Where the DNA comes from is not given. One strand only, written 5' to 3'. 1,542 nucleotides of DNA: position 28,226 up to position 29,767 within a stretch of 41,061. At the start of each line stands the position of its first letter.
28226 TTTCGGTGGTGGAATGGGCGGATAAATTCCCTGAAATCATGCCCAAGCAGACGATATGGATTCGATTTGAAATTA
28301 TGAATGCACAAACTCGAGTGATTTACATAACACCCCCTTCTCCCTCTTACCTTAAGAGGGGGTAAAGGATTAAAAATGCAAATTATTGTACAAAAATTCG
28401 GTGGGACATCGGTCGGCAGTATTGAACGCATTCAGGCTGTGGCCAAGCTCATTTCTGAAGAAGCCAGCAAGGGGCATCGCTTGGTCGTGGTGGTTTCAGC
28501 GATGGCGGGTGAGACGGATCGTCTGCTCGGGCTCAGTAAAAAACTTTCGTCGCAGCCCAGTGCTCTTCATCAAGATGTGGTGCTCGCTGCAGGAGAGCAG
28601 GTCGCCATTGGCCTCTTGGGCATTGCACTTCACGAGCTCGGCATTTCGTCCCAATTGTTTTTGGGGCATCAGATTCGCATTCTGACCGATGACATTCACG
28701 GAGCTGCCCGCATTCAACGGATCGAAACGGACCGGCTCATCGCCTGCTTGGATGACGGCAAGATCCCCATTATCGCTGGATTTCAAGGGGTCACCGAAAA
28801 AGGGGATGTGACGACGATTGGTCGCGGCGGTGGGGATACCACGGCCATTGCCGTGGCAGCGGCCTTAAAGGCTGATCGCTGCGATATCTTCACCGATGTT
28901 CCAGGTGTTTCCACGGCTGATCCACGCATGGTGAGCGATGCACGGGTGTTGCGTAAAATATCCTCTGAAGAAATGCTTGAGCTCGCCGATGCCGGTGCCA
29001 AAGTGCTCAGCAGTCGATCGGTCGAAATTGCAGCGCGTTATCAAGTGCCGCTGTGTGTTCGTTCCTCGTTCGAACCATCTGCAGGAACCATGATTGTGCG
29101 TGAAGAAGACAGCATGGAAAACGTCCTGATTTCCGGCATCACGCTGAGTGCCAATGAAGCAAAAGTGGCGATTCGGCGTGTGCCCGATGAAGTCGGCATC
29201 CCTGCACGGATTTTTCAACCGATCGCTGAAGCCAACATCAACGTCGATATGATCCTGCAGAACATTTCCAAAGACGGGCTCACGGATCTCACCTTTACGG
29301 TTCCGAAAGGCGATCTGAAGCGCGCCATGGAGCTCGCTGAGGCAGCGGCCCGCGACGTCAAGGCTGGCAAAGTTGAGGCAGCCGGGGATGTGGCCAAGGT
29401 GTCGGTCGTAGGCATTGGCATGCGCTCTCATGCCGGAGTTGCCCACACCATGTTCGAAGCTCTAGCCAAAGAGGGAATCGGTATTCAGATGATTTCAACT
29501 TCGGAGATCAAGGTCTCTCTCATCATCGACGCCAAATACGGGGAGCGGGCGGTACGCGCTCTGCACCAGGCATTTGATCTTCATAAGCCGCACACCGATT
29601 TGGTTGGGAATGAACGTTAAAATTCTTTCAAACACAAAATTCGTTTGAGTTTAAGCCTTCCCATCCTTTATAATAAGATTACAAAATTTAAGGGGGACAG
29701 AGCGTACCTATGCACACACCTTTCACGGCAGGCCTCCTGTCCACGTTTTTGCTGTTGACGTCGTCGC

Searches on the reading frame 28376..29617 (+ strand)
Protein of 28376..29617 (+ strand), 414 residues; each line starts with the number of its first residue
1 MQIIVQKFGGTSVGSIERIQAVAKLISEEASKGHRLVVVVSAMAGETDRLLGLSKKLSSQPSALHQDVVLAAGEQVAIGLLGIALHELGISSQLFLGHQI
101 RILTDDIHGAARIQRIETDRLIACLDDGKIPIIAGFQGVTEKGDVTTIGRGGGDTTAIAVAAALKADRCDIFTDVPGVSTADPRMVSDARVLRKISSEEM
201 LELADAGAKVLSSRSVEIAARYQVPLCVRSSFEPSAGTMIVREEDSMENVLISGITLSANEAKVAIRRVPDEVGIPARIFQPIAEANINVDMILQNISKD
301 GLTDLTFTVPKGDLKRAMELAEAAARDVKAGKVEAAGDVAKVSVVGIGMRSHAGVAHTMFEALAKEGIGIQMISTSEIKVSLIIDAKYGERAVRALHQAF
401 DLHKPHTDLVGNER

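Call 47: search_protein_families(library=pfam, proteins=[window:28376-29617:+], max_evalue=0.0001)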
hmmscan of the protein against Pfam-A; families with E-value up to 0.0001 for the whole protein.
window:28376-29617:+ (414 aa): 4 families
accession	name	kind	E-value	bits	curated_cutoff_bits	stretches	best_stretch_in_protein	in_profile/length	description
PF00696.33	AA_kinase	-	4.3e-49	167.8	24.9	1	3-229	2-233/234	Amino acid kinase family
PF22468.2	ACT_9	-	3.8e-36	123.1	27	2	342-400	1-61/61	ACT domain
PF13840.12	ACT_7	-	4.3e-19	68.6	27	1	338-398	5-65/65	ACT domain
PF01842.31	ACT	-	3e-14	52.9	27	1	267-323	4-63/66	ACT domain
